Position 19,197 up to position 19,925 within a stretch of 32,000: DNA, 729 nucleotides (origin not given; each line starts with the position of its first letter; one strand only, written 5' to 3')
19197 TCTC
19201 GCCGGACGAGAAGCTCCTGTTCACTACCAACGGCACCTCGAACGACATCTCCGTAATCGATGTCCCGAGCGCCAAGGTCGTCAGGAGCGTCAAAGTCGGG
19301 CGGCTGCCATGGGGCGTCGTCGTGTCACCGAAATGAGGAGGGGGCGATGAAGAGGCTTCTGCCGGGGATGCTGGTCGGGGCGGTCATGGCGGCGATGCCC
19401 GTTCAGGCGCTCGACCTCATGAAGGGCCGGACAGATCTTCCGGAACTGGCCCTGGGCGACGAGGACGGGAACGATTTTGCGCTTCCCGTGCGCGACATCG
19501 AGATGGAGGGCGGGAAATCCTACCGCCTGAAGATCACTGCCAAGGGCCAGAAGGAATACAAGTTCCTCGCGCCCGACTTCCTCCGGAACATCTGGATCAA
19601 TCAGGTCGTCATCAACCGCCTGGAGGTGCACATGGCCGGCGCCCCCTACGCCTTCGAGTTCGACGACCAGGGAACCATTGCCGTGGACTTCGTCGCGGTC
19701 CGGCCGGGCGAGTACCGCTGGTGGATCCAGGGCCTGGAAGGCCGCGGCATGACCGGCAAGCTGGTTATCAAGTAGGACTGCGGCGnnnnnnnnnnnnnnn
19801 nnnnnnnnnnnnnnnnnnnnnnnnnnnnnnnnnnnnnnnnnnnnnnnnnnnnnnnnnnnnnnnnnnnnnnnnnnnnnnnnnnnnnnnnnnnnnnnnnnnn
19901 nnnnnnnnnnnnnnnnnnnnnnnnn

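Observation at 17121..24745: lut/ped-type putative lanthanide-uptake cluster beside the H4MPT island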

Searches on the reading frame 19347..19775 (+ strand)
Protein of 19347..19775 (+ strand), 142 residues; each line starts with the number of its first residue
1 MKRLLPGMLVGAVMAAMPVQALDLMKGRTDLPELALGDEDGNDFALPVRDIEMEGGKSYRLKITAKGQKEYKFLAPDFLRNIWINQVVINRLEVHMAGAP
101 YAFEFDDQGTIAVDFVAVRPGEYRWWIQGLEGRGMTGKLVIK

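Call 4: search_protein_families(library=pfam, proteins=[window:19347-19775:+], max_evalue=0.01)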
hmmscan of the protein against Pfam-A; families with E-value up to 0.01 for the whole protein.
window:19347-19775:+ (142 aa): 0 families

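Call 5: search_protein_families(library=ncbifam, proteins=[window:19347-19775:+], max_evalue=0.01)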
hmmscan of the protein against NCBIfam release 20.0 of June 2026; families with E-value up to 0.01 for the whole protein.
window:19347-19775:+ (142 aa): 0 families

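Call 28: find_homologous_proteins(query=window:19347-19775:+, max_evalue=0.001)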
Query window:19347-19775:+ (142 aa): 35 proteins with E <= 0.001 among 52 candidates.
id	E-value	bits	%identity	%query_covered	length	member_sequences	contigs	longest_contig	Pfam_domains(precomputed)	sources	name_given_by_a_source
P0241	2.6e-87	308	98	100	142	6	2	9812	-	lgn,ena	-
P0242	1.9e-69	250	77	100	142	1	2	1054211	-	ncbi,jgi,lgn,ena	jgi:hypothetical protein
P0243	2.5e-68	246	81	87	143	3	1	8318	-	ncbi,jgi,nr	ncbi:MAG: hypothetical protein JWQ36_2151 [Enterovirga sp.]|jgi:hypothetical protein|nr:hypothetical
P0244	2.8e-68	246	75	100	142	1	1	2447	-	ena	-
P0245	9.6e-60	219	72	85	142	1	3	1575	-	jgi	jgi:hypothetical protein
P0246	8.5e-59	215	73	87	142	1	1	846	-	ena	-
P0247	1.8e-58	214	67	100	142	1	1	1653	-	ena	-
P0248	2.9e-58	214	69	89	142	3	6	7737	-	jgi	jgi:hypothetical protein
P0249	3.1e-58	214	71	83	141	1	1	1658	-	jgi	jgi:hypothetical protein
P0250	4.1e-58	213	69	89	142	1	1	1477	-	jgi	jgi:hypothetical protein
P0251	1.5e-57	211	65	100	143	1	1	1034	-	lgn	-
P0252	2.4e-57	211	63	100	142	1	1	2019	-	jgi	jgi:hypothetical protein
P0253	6.8e-57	209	67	100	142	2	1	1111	-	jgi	jgi:hypothetical protein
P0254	1.3e-56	208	68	85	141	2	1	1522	-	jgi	jgi:hypothetical protein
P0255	1.5e-56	208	66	100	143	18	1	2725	-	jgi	jgi:hypothetical protein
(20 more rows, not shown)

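Call 29: find_encoding_contigs(protein=P0241, flank=10000, max_places=3)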
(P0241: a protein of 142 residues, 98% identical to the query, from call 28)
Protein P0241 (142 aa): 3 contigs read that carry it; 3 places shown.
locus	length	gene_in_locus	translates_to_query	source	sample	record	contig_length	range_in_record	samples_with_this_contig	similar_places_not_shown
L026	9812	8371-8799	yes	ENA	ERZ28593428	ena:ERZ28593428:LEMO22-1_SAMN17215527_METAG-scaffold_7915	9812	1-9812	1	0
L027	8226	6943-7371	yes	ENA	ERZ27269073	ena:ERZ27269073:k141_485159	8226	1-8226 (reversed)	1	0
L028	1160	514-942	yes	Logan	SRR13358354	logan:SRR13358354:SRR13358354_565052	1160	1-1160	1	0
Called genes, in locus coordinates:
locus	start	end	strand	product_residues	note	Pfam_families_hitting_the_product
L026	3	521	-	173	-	?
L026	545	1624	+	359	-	PF01968:Hydantoinase_A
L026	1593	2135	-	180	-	PF10604:Polyketide_cyc2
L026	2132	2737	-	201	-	PF04289:DUF447_N, PF20766:DUF447_C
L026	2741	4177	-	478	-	PF20123:DUF6513, PF14251:PterinBD-DUF4346 (weak)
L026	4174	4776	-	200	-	PF00696:AA_kinase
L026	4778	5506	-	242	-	PF04476:4HFCP_synth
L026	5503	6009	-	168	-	PF11684:DUF3280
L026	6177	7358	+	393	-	PF13458:Peripla_BP_6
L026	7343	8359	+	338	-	-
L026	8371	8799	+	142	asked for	-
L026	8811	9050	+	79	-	-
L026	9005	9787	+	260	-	PF00005:ABC_tran, PF13304:AAA_21 (faint)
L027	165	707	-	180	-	PF10604:Polyketide_cyc2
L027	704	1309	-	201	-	PF04289:DUF447_N, PF20766:DUF447_C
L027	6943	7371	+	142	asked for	-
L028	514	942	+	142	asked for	-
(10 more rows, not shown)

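Call 30: find_encoding_contigs(protein=P0242, flank=10000, max_places=2)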
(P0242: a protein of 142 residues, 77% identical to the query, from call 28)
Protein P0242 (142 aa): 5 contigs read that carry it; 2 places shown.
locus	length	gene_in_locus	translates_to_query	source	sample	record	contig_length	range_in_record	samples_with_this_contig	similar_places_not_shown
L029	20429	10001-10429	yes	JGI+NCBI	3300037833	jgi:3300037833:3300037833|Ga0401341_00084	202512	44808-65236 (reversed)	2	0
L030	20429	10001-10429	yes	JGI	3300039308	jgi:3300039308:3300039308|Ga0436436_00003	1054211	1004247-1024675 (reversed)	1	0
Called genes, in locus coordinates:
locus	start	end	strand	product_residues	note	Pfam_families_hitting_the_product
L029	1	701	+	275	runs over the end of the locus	PF01874:CitG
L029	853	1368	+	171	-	PF08714:Fae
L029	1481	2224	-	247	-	PF00977:His_biosynth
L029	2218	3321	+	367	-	PF01968:Hydantoinase_A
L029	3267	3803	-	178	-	PF10604:Polyketide_cyc2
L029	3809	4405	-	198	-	PF04289:DUF447_N, PF20766:DUF447_C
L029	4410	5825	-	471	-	PF20123:DUF6513, PF14251:PterinBD-DUF4346 (weak)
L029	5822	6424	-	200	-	PF00696:AA_kinase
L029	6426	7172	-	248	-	PF04476:4HFCP_synth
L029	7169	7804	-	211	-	PF11684:DUF3280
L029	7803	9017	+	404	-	PF13458:Peripla_BP_6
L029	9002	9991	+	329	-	-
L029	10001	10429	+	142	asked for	-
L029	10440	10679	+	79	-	-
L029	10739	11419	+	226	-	PF00005:ABC_tran, PF13304:AAA_21 (faint)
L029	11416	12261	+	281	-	PF01061:ABC2_membrane, PF12679:ABC2_membrane_2, PF12698:ABC2_membrane_3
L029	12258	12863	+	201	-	-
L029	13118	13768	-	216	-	PF01810:LysE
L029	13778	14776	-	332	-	PF03401:TctC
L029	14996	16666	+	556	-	PF01019:G_glu_transpept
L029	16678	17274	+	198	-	PF04011:LemA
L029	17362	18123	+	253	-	PF04536:TPM_phosphatase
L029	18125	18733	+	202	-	PF04536:TPM_phosphatase (weak)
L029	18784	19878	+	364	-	PF00174:Oxidored_molyb, PF03404:Mo-co_dimer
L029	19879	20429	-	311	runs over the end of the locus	PF03279:Lip_A_acyltrans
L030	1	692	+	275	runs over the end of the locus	PF01874:CitG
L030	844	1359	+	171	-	PF08714:Fae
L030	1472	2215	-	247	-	PF00977:His_biosynth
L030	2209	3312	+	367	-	PF01968:Hydantoinase_A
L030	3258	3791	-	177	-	PF10604:Polyketide_cyc2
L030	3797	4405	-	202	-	PF04289:DUF447_N, PF20766:DUF447_C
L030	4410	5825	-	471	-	PF20123:DUF6513, PF14251:PterinBD-DUF4346 (weak)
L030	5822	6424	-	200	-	PF00696:AA_kinase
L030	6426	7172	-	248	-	PF04476:4HFCP_synth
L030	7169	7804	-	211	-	PF11684:DUF3280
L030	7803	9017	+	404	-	PF13458:Peripla_BP_6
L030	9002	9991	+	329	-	-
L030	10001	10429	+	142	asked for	-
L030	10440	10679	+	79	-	-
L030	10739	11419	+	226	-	PF00005:ABC_tran, PF13304:AAA_21 (faint)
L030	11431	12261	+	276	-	PF01061:ABC2_membrane, PF12679:ABC2_membrane_2, PF12698:ABC2_membrane_3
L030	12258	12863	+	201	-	-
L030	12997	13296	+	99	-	-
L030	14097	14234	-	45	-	-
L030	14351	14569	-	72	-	-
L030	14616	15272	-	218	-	PF13365:Trypsin_2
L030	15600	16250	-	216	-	PF01810:LysE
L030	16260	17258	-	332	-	PF03401:TctC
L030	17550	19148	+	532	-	PF01019:G_glu_transpept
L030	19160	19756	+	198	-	PF04011:LemA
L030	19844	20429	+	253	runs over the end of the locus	PF04536:TPM_phosphatase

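Call 43: predict_structure(alignment_id=A2)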
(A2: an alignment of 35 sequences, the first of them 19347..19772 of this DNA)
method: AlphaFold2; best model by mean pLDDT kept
length: 142 residues; sequences in the alignment: 35
mean_pLDDT: 86.3   pTM: 0.76
mean pLDDT of the five models: 86.3, 86.2, 85.9, 81.1, 80.6
residues with pLDDT >= 90: 90; 70-90: 28; 50-70: 22; < 50: 2
segments of 3 or more residues with pLDDT < 50: none
pLDDT, mean of each block of 10 residues (from residue 1): 52 54 76 92 87 96 93 97 93 86 94 96 97 95 97
secondary structure, 60 per line:
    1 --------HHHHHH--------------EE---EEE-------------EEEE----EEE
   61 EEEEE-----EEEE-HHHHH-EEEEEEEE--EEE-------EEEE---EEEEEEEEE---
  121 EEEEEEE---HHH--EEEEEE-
elements in order: H9-14 E34-36 E50-53 E58-65 E71-74 H76-80 E82-89 E92-94 E102-105 E109-117 E121-127 E136-141

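Call 49: fold_search(model_id=the predicted structure, library=pdb)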
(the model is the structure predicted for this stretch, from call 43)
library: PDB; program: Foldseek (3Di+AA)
matches with E <= 10: 1683; with E <= 0.001: 490
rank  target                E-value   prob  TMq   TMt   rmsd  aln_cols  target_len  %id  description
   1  3x1e                  1.9e-06  1.00  0.49  0.25   2.5        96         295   17  Structure of copper-containing nitrite reductase from Geobacillus thermodenitrificans without chloride (released 2015-11-18)
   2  4zk8                  2.1e-06  1.00  0.49  0.25   2.5        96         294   17  Copper-containing nitrite reductase from thermophilic bacterium Geobacillus thermodenitrificans (Re-refined) (released 2015-05-20)
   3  3x1n                  2.5e-06  1.00  0.49  0.25   3.1       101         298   17  Nitrite-bound thermostable copper nitrite reductase at 320 K (released 2015-01-21)
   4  9kws                  3.1e-06  1.00  0.48  0.25   3.3       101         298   17  D98N mutant of a copper-containing nitrite reductase from Geobacillus thermodenitrificans (released 2025-06-11)
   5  9kvm                  3.3e-06  1.00  0.49  0.25   3.1       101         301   17  Neutron and X-ray joint refined structure of a copper-containing nitrite reductase (C135A mutant) in complex with format (released 2025-06-11)
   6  9kwv                  3.3e-06  1.00  0.48  0.25   3.3       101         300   17  Structure of a D98N/C135A/G136A mutant copper-containing nitrite reductase in complex with nitrite (released 2025-06-11)
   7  3x1f                  3.7e-06  1.00  0.49  0.25   2.6        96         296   17  H294M mutant of copper-containing nitrite reductase from Geobacillus thermodenitrificans (released 2015-11-18)
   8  3wkq                  3.9e-06  1.00  0.48  0.25   3.3       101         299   17  Copper-containing nitrite reductase from Geobacillus thermodenitrificans in complex with formate (released 2013-12-11)
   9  3wia_I                4.1e-06  1.00  0.49  0.27   2.5        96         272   17  Crystal structure of the N-terminal 1-37 residues deleted mutant of Geobacillus copper nitrite reductase (released 2014-07-23)
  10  3wkp                  4.3e-06  1.00  0.49  0.25   2.5        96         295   17  C135A mutant of Geobacillus thermodenitrificans copper-containing nitrite reductase in complex with nitrite (released 2013-12-11)
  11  3wi9                  4.3e-06  1.00  0.49  0.25   2.5        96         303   17  Crystal structure of copper nitrite reductase from Geobacillus kaustophilus (released 2014-07-23)
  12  6the                  4.3e-06  1.00  0.51  0.26   2.9        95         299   17  Crystal structure of core domain of four-domain heme-cupredoxin-Cu nitrite reductase from Bradyrhizobium sp. ORS 375 (released 2020-04-22)
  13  9kwu                  4.3e-06  1.00  0.48  0.25   3.3       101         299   17  D98N/C135A mutant of a copper-containing nitrite reductase in complex with nitrite (released 2025-06-11)
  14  3wia_A                5.1e-06  1.00  0.49  0.27   2.5        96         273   17  Crystal structure of the N-terminal 1-37 residues deleted mutant of Geobacillus copper nitrite reductase (released 2014-07-23)
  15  9kwt                  5.1e-06  1.00  0.48  0.25   3.3       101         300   17  Structure of a copper-containing nitrite reductase (D98N/G136A mutant) from Geobacillus thermodenitrificans (released 2025-06-11)
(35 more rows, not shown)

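Call 58: search_solved_structures(query=A2, max_evalue=10, show_alignments=3)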
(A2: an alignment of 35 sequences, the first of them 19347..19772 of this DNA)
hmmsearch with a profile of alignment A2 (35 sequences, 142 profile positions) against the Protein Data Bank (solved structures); distinct sequences matched with E-value up to 10: 3.
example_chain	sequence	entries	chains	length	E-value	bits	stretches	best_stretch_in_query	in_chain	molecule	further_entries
4h2s_C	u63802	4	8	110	0.31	13.9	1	15-56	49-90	Aminoacyl carrier protein 1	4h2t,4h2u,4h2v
9whd_A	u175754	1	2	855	0.93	12.4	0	7-70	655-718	GH167 glycoside hydrolase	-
8bda_G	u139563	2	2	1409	1.2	12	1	61-113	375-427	Intraflagellar transport particle protein 140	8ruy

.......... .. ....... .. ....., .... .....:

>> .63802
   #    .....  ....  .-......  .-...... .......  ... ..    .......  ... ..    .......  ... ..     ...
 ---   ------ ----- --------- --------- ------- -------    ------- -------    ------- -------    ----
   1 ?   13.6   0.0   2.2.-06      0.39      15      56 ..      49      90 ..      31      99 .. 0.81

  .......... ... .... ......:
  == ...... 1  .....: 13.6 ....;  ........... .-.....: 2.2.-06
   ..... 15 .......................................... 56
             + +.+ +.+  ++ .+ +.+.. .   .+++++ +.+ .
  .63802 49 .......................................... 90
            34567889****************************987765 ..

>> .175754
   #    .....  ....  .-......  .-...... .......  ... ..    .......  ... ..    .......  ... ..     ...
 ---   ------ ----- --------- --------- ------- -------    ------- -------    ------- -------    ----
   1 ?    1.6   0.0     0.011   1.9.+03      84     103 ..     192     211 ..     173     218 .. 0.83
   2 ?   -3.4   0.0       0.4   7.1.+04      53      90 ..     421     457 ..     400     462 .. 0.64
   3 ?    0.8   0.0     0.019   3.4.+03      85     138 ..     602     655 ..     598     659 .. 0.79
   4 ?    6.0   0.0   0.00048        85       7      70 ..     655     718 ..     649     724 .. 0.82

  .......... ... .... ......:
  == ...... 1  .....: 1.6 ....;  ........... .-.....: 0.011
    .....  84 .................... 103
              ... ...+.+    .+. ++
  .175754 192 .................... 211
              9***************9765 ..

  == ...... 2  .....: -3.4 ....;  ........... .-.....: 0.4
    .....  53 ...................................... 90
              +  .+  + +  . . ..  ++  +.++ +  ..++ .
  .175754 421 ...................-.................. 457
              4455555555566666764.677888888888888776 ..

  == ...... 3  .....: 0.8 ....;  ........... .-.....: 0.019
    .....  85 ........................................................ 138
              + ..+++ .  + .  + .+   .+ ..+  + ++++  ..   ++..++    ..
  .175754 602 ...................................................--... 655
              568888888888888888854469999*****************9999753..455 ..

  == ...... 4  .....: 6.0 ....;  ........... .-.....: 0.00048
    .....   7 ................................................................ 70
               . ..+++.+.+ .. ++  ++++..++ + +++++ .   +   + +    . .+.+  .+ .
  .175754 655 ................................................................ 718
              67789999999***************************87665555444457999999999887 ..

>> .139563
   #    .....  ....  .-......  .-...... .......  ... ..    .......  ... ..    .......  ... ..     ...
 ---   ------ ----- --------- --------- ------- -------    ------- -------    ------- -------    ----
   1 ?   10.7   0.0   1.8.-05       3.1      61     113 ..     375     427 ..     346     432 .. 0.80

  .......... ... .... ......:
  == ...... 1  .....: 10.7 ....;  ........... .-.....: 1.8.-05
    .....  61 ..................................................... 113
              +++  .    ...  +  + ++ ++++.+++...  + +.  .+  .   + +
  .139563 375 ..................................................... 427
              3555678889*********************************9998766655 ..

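Call 77: search_protein_representatives(alignment_id=A2)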
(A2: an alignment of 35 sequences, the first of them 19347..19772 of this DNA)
Query: 35 sequences, 142 profile positions. Proteins with E-value up to 0.001 (for the whole library): 337; up to 1e-10: 153; up to 1e-30: 14. The best 150 are listed.
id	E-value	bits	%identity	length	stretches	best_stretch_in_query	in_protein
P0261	1.3e-67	242.1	-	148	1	4-142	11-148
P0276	1.9e-56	205.9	-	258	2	42-142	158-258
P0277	3.4e-48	179.2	-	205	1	6-141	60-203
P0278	2.7e-46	173.0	-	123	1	35-126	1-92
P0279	9.7e-45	168.0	-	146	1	22-142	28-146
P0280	1.4e-42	160.9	-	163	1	17-142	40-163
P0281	4.1e-39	149.7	-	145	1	2-141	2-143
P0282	7.9e-38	145.6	-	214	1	24-141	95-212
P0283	4.0e-37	143.3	-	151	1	12-142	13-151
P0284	1.4e-36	141.5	-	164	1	39-142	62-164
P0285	7.3e-36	139.2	-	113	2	68-141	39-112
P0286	6.3e-35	136.1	-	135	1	5-100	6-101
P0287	8.5e-33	129.2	-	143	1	23-142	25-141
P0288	4.5e-31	123.7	-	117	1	4-103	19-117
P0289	5.1e-30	120.2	-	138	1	27-142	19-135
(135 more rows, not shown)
